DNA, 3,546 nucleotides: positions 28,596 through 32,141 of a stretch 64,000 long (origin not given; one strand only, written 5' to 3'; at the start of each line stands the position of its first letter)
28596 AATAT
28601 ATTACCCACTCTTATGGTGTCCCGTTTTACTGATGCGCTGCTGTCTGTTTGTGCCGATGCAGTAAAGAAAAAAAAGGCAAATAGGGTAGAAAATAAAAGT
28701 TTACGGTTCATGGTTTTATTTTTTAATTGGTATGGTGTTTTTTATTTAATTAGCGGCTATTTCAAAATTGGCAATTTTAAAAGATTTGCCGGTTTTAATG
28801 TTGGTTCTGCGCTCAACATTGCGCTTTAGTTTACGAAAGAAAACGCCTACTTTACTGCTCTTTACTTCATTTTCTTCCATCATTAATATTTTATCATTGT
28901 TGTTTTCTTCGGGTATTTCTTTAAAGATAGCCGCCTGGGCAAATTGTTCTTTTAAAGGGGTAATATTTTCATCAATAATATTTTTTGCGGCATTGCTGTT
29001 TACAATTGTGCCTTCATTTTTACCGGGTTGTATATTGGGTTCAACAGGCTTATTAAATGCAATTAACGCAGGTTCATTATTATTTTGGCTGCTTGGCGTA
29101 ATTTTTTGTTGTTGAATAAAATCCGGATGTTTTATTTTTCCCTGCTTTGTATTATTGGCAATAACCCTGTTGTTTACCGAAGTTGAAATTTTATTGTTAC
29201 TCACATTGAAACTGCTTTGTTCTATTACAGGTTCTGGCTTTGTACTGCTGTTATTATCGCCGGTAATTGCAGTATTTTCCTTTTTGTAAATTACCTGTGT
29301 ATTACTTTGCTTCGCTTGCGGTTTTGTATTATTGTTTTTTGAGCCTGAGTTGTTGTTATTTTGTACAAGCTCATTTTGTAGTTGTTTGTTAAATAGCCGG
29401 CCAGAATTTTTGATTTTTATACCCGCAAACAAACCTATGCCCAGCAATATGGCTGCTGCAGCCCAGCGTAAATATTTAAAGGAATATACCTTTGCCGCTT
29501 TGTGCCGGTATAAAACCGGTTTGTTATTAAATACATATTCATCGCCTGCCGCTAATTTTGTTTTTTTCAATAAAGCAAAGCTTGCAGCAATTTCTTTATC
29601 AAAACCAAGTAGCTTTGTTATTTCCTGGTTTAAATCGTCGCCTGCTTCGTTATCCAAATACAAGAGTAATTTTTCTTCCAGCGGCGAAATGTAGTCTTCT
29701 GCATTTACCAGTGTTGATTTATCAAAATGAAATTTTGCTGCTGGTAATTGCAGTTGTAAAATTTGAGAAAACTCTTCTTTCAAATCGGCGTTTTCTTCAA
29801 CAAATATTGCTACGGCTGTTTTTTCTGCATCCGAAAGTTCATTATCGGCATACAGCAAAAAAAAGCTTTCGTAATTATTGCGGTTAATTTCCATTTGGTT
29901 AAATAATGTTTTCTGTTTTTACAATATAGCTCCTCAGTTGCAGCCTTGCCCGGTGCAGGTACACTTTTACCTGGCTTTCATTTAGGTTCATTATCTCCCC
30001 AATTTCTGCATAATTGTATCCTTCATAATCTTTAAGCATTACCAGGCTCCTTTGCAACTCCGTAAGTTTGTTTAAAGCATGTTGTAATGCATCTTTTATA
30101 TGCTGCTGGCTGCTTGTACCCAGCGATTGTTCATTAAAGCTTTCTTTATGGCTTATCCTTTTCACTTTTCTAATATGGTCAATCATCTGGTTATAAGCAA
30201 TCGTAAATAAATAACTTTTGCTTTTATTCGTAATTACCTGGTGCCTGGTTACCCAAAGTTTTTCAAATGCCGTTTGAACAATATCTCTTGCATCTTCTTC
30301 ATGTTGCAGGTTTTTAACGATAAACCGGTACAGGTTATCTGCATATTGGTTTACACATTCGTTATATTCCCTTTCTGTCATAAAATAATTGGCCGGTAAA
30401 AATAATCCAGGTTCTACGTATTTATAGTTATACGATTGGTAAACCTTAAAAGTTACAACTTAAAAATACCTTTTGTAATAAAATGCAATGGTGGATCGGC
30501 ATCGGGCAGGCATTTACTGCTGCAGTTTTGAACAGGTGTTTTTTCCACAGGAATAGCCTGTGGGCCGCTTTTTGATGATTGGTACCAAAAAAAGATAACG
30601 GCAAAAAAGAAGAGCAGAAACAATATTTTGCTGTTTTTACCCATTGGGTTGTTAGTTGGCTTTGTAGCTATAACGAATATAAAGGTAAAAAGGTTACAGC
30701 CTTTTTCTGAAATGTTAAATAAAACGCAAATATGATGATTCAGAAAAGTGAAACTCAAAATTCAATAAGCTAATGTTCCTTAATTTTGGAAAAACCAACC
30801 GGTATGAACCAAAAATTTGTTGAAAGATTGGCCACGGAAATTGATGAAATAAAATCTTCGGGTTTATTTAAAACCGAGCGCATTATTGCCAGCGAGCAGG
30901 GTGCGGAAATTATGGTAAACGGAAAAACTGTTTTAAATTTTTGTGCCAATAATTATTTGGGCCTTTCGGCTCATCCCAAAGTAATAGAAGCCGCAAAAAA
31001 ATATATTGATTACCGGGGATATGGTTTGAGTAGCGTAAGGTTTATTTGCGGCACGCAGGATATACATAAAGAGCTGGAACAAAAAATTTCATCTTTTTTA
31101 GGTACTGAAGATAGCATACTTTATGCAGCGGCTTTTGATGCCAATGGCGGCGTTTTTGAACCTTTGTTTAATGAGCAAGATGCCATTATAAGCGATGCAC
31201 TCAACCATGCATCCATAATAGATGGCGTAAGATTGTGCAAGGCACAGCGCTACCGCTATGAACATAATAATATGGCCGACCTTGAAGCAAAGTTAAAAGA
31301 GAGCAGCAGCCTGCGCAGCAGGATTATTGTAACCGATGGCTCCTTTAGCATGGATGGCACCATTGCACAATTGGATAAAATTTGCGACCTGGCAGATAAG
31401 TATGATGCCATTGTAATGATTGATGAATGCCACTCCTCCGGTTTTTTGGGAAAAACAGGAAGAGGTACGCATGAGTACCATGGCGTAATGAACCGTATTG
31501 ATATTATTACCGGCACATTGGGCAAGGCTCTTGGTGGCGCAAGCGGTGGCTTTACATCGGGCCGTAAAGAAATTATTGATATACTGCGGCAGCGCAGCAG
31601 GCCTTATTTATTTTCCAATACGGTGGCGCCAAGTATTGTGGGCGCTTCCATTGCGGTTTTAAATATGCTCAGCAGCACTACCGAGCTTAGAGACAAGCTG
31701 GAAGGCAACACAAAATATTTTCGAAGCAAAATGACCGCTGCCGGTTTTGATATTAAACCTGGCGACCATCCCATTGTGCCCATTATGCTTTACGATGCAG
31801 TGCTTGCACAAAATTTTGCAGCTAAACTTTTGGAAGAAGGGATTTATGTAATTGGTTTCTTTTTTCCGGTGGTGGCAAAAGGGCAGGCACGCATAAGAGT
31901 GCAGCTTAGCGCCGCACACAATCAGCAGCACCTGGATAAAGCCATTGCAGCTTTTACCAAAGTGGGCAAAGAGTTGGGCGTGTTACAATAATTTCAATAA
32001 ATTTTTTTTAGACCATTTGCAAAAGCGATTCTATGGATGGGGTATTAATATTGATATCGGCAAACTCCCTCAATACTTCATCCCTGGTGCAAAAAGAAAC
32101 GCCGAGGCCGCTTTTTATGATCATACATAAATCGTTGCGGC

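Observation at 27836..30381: ECF sigma / anti-sigma / separate OM beta-barrel cassette: a split dual-membrane-spanning anti-sigma system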

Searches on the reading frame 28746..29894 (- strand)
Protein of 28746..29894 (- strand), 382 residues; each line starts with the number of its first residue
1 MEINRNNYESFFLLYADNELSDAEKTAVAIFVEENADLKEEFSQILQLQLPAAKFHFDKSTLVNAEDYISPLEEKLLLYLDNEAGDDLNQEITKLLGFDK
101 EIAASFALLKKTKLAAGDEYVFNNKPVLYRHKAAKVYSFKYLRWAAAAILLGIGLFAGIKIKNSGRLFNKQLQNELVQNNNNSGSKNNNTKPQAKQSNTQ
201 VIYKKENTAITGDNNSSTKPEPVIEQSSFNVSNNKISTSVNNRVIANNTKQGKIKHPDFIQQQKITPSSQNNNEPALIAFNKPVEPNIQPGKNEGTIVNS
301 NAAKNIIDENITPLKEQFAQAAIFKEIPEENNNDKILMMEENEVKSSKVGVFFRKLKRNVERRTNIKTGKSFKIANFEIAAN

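Call 3: search_protein_families(library=pfam, proteins=[window:28746-29894:-], max_evalue=1)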
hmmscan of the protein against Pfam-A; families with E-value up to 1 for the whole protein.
window:28746-29894:- (382 aa): 1 family
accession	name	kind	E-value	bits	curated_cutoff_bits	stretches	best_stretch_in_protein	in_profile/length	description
PF13490.11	zf-HC2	-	0.16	12.6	22.2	0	14-28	10-24/35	Putative zinc-finger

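Call 4: search_protein_families(library=ncbifam, proteins=[window:28746-29894:-], max_evalue=1)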
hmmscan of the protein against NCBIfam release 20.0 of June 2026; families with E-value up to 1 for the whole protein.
window:28746-29894:- (382 aa): 1 family
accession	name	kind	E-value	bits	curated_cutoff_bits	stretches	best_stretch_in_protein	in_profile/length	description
NF008411.1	PRK11234.1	equivalog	0.066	11.6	1170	0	44-82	144-181/723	cyclic di-3',5'-guanylate-activated glycosyltransferase NfrB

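Call 6: find_homologous_proteins(query=window:28746-29894:-)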
Query window:28746-29894:- (382 aa): 230 proteins with E <= 0.001 among 4701 candidates; the best 120 are listed.
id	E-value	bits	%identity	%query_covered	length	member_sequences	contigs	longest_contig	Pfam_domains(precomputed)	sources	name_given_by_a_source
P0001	5.1e-237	804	99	100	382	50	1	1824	-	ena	-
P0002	3.7e-183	627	81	100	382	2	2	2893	-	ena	-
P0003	1.6e-112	394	55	100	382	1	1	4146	-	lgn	-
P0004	1.3e-108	381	54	100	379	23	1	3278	-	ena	-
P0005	5.3e-72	261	42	100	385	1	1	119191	-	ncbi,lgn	ncbi:MAG: hypothetical protein WAT19_01400 [Ferruginibacter sp.]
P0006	1.1e-67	247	43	100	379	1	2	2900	-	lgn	-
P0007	4.4e-49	186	38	99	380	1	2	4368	-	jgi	jgi:hypothetical protein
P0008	7.7e-49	185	37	100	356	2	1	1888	-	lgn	-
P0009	2.3e-47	180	33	99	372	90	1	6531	-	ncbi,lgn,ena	-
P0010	2.6e-46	177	36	100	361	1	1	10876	-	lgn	-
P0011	4.7e-46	176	36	100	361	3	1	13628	-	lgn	-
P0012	7.0e-46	175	36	100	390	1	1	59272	-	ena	-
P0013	1.0e-45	175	37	99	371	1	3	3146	-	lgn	-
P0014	1.4e-45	174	37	99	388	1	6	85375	-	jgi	jgi:hypothetical protein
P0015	4.0e-45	173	35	99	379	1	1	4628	-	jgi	-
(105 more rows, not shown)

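Call 40: search_solved_structures(query=A1, max_evalue=10, show_alignments=2)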
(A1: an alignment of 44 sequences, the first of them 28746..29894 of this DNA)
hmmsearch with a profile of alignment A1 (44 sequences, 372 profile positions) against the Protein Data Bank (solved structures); distinct sequences matched with E-value up to 10: 4.
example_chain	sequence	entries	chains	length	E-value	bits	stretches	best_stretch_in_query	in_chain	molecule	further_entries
5gad_l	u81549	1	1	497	0.71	12.4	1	165-352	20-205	Signal recognition particle receptor FtsY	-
2yhs_A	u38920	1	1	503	0.73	12.4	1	165-352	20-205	CELL DIVISION PROTEIN FTSY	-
29vf_O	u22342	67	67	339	2.1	10.9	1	165-238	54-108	TATA-box-binding protein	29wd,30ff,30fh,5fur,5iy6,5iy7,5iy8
7os1_F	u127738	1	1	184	7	9.2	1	180-293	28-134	WW domain-binding protein 4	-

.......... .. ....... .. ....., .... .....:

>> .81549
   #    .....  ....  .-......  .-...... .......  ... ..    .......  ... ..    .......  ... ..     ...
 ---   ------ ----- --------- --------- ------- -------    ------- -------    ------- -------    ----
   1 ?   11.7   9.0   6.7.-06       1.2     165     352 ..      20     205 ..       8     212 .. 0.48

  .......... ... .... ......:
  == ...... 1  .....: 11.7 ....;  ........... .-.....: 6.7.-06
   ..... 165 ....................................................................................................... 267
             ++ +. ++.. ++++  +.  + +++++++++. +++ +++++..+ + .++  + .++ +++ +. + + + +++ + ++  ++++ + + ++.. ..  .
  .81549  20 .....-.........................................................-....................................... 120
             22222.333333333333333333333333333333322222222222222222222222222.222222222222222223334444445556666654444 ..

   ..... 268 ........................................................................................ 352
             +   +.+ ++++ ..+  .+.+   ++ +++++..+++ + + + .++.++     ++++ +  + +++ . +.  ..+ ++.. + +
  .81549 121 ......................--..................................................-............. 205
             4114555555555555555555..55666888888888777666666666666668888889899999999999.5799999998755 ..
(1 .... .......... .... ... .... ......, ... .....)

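Call 42: search_protein_families(library=pfam, alignment_id=A1, max_evalue=0.1)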
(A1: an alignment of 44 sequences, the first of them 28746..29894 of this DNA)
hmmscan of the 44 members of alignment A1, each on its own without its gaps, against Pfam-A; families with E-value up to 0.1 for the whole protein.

A. member 1, window:28746-29894:- (382 aa): 0 families

B. families by the number of members that match (of 44 scanned): 19 families
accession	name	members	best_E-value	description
PF13490.11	zf-HC2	27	0.00017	Putative zinc-finger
PF23249.1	KH_PARP14_3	2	0.053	PARP14, third type I KH domain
PF16559.10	GIT_CC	1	0.0058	GIT coiled-coil Rho guanine nucleotide exchange factor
PF22290.1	DmmA-like_N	1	0.008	Dimethylamine monooxygenase subunit DmmA-like, N-terminal domain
PF06630.16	Exonuc_VIII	1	0.011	Enterobacterial exodeoxyribonuclease VIII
PF10828.13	DUF2570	1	0.026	Protein of unknown function (DUF2570)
PF22251.1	PFF1_TM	1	0.032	Vacuolar membrane protease, transmembrane domain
PF01256.23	Carb_kinase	1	0.035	NAD(P)H-hydrate dehydratase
PF01434.24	Peptidase_M41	1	0.035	Peptidase family M41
PF13310.11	Virulence_RhuM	1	0.042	Virulence protein RhuM family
PF17403.7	Nrap_D2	1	0.048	Nrap protein PAP/OAS-like domain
PF09203.16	MspA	1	0.056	MspA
PF12039.13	DUF3525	1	0.062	Protein of unknown function (DUF3525)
PF14316.11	DUF4381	1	0.067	Domain of unknown function (DUF4381)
PF21011.2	CetZ_C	1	0.07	Tubulin-like CetZ, C-terminal domain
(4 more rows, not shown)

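Call 51: predict_structure(alignment_id=A1)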
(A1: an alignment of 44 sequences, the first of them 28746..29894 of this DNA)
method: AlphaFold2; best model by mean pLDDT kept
length: 382 residues; sequences in the alignment: 44
mean_pLDDT: 58.0   pTM: 0.23
mean pLDDT of the five models: 58.0, 57.5, 54.4, 52.9, 52.8
residues with pLDDT >= 90: 52; 70-90: 92; 50-70: 60; < 50: 178
segments of 3 or more residues with pLDDT < 50: 135-137, 168-333, 376-382
pLDDT, mean of each block of 10 residues (from residue 1): 91 93 94 93 88 58 59 88 89 89 88 78 73 53 76 78 57 35 33 33 33 32 35 32 33 32 32 34 37 34 37 40 42 52 66 78 63 50 43
secondary structure, 60 per line:
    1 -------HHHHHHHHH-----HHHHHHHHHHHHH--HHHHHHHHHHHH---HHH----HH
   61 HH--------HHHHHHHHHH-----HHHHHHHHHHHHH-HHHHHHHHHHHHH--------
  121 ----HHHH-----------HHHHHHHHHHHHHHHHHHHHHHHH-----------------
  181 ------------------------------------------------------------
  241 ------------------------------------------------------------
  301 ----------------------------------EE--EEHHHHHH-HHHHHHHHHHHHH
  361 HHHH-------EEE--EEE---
elements in order: H8-16 H22-34 H37-48 H59-62 H71-80 H86-98 H100-112 H125-128 H140-163 H341-346 H348-364 E372-374 E377-379

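Call 57: fold_search(model_id=the predicted structure, library=pdb)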
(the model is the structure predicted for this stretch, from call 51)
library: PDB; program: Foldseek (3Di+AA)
matches with E <= 10: 15; with E <= 0.001: 0
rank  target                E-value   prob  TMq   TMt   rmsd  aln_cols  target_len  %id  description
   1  2z2s_D                3.7e+00  0.18  0.10  0.21  19.2        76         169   16  Crystal Structure of Rhodobacter sphaeroides SigE in complex with the anti-sigma ChrR (released 2008-02-05)
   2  2q1z_MODEL_1_B        4.8e+00  0.54  0.10  0.20   1.2        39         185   18  Crystal Structure of Rhodobacter sphaeroides SigE in complex with the anti-sigma ChrR (released 2007-09-18)
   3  6in7_A                5.4e+00  0.20  0.12  0.50  13.6        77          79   19  Crystal structure of AlgU in complex with MucA(cyto) (released 2019-07-24)
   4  5wuq_C                5.4e+00  0.16  0.10  0.53  11.2        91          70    8  Crystal structure of SigW in complex with its anti-sigma RsiW, a zinc binding form (released 2017-03-29)
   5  5wuq_D                5.4e+00  0.15  0.10  0.53  11.3        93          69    9  Crystal structure of SigW in complex with its anti-sigma RsiW, a zinc binding form (released 2017-03-29)
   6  9h2j_D                5.8e+00  0.02  0.07  0.13  34.2       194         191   13  AcMNPV apical cap - C14 anchor complex only (released 2025-06-04)
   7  2z2s_B                6.1e+00  0.18  0.10  0.20   6.8        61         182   15  Crystal Structure of Rhodobacter sphaeroides SigE in complex with the anti-sigma ChrR (released 2008-02-05)
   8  8z6g_A                6.5e+00  0.15  0.11  0.51  13.2        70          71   17  the AlgU-MucAcyto complex structure in Pseudomonas aeruginosa (released 2024-05-08)
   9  5oln_B                6.5e+00  0.12  0.07  0.06   3.3        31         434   22  X-Ray Structure of the Complex Pyrimidine-nucleoside phosphorylase from Bacillus subtilis at 1.88 A (released 2018-04-18)
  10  4muo_A                8.9e+00  0.12  0.08  0.09   3.6        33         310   18  The TrpD2 enzyme from E.coli: YbiB (released 2015-03-25)
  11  5ep8_A                8.9e+00  0.09  0.07  0.06   3.3        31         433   22  X-Ray Structure of the Complex Pyrimidine-nucleoside phosphorylase from Bacillus subtilis with Sulfate Ion (released 2016-11-23)
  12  9s9g_F                8.9e+00  0.03  0.10  0.15  12.7       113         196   14  S. islandicus CdvA filament (X-ray) (released 2026-01-28)
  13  8zeh_f                8.9e+00  0.01  0.09  0.17  16.2       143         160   13  PSI-FCPI-L in Thalassiosira pseudonana (released 2024-12-25)
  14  8wiw_3                8.9e+00  0.01  0.09  0.10  24.5       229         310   15  Cryo-EM structure of the flagellar C ring in the CW state (released 2024-09-04)
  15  8z6g_C                9.4e+00  0.15  0.12  0.53  10.6        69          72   19  the AlgU-MucAcyto complex structure in Pseudomonas aeruginosa (released 2024-05-08)

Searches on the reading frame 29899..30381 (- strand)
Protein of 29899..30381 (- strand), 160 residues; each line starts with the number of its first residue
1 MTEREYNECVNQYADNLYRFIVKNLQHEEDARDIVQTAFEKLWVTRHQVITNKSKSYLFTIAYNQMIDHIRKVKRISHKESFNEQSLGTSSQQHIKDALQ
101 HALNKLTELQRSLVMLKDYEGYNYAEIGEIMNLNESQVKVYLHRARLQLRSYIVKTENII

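Call 3: search_protein_families(library=pfam, proteins=[window:29899-30381:-], max_evalue=1)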
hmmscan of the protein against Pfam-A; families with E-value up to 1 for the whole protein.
window:29899-30381:- (160 aa): 9 families
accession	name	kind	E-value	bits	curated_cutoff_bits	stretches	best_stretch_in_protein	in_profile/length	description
PF08281.18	Sigma70_r4_2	-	8.6e-17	61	25.7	1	97-149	2-54/54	Sigma-70, region 4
PF04542.20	Sigma70_r2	-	8.7e-12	45.1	24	1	10-75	2-70/71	Sigma-70 region 2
PF04545.22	Sigma70_r4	-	2e-10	40.5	24.1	1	102-150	1-49/50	Sigma-70, region 4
PF07638.17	Sigma70_ECF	-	7.4e-05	23.2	21.1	1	12-150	25-180/185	ECF sigma factor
PF13518.12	HTH_28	-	0.0051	17.3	25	1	113-146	5-37/52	Helix-turn-helix domain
PF13384.12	HTH_23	-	0.0089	16.3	24.6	1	111-144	7-40/50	Homeodomain-like domain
PF22233.2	PhyR_sigma-like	-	0.013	15.7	27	1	103-146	1-44/50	Response regulator PhyR, sigma-like domain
PF00196.25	GerE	-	0.041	13.9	23.5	1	113-145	9-41/57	Bacterial regulatory proteins, luxR family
PF01057.23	Parvo_NS1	-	0.053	12.9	20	1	30-130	7-101/271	Parvovirus non-structural protein NS1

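Call 4: search_protein_families(library=ncbifam, proteins=[window:29899-30381:-], max_evalue=1)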
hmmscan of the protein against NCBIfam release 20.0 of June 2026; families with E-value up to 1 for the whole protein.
window:29899-30381:- (160 aa): 104 families (the best 25 are shown)
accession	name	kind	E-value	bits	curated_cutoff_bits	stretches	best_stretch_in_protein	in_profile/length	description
NF058625.1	sigma_PG0214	equivalog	1.9e-31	109.1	130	1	1-158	1-166/170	GFO_1088 family ECF-type sigma factor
TIGR02950.1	SigM_subfam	subfamily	1.7e-27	96.2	147.95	1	7-151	3-156/159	RNA polymerase sigma factor, SigM family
TIGR02985.1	Sig70_bacteroi1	subfamily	2.2e-23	83.2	126.4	1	5-152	2-161/162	RNA polymerase sigma-70 factor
TIGR02937.1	sigma70-ECF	superfamily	1e-22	80.6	42.9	1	6-152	3-164/165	sigma-70 family RNA polymerase sigma factor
TIGR02983.1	SigE-fam_strep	subfamily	6e-22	78.3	141.55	1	2-152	4-157/162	SigE family RNA polymerase sigma factor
NF007226.0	PRK09644.1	equivalog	1.1e-18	67.9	199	1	7-154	4-158/166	RNA polymerase sigma factor SigM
TIGR02959.1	SigZ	equivalog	2e-18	66.8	168.65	1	11-155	2-150/170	RNA polymerase sigma factor SigZ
NF007215.0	PRK09637.1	equivalog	3.8e-18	66.1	212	1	7-154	4-155/181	RNA polymerase sigma factor SigZ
NF009193.0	PRK12541.1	equivalog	4.2e-18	66.1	171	1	5-151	6-158/161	RNA polymerase sigma factor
NF053879.1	RNAPolSigSigVBac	equivalog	4.9e-18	65.3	190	1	3-155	3-157/160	RNA polymerase sigma factor SigV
TIGR02954.1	Sig70_famx3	hypoth_equivalog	3.6e-17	62.6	188.5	1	5-153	17-167/170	RNA polymerase sigma-70 factor, TIGR02954 family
NF007223.0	PRK09641.1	equivalog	1.9e-16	60.5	209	1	4-152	18-183/187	RNA polymerase sigma factor SigW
NF007216.0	PRK09638.1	equivalog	2.7e-16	59.8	194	1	9-154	23-175/180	RNA polymerase sigma factor SigY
TIGR02952.1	Sig70_famx2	equivalog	6.4e-16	58.7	206.45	1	6-151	13-168/170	ECF subfamily RNA polymerase sigma factor, BldN family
NF009166.1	PRK12513.1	equivalog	6.6e-16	58.6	206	1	6-153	24-186/193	RNA polymerase sigma factor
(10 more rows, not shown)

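Call 41: search_solved_structures(query=window:29899-30381:-, max_evalue=0.001)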
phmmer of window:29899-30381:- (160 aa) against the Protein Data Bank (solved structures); distinct sequences matched with E-value up to 0.001: 14.
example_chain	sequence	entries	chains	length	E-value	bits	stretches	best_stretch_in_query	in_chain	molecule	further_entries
5wuq_A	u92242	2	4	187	5.1e-12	49.4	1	6-75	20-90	ECF RNA polymerase sigma factor SigW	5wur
9m9d_F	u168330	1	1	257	1.3e-10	44.8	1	5-154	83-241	ECF RNA polymerase sigma factor SigE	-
9m9e_F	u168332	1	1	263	1.4e-10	44.7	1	5-154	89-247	ECF RNA polymerase sigma factor SigE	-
9m98_F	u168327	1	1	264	1.4e-10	44.7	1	5-154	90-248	ECF RNA polymerase sigma factor SigE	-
6jcy_F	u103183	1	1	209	3.2e-07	33.9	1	13-153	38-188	ECF RNA polymerase sigma factor SigH,ECF RNA polymerase sigma factor SigE,ECF RNA polymera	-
5zx2_F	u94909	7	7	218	7.3e-07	32.7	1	15-153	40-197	ECF RNA polymerase sigma factor SigH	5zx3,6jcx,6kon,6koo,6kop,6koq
6dv9_F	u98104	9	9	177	1.2e-06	32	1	11-150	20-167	ECF RNA polymerase sigma factor SigL | RNA polymerase sigma factor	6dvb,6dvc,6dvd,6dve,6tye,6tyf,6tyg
6dxo_A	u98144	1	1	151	2.9e-06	30.8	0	6-146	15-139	RNA polymerase ECF-subfamily sigma factor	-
5uxx_A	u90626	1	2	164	5.2e-06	30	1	22-151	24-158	RNA polymerase sigma factor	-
6pfj_A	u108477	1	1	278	3.8e-05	27.2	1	90-153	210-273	RNA polymerase sigma factor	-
6pfv_A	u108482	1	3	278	3.8e-05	27.2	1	90-153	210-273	RNA polymerase sigma factor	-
6jhe_A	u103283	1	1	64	8.7e-05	26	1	96-152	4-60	ECF RNA polymerase sigma factor SigW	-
5fgm_A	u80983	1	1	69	0.00017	25.1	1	99-152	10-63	ECF RNA polymerase sigma factor SigR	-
7qh5_A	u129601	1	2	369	0.00094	22.6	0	97-153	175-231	RNA polymerase sigma factor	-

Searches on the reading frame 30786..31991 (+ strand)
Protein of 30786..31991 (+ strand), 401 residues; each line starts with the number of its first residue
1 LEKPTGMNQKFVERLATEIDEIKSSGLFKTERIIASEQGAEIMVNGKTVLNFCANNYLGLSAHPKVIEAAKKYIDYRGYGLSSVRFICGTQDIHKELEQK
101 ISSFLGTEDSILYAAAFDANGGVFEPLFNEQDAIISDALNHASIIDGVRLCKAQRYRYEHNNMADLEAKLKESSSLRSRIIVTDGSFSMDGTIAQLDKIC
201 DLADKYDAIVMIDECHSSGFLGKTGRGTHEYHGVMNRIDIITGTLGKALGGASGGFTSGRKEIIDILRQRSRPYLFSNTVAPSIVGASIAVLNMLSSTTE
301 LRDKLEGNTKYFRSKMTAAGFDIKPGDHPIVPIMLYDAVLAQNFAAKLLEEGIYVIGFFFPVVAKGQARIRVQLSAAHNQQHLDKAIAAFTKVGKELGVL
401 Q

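Call 64: search_protein_families(library=pfam, proteins=[window:30786-31991:+], max_evalue=0.001)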
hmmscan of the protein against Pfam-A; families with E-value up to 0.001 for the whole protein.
window:30786-31991:+ (401 aa): 4 families
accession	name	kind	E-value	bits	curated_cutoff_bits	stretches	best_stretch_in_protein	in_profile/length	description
PF00155.27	Aminotran_1_2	-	3.7e-66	224.2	19.7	1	48-389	2-360/361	Aminotransferase class I and II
PF00464.25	SHMT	-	5.8e-05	22.3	27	1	152-278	143-264/399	Serine hydroxymethyltransferase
PF00202.27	Aminotran_3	-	0.00022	20.5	30.5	0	196-317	213-327/403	Aminotransferase class-III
PF00266.25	Aminotran_5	-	0.0003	20.3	21.5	1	64-216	13-178/371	Aminotransferase class-V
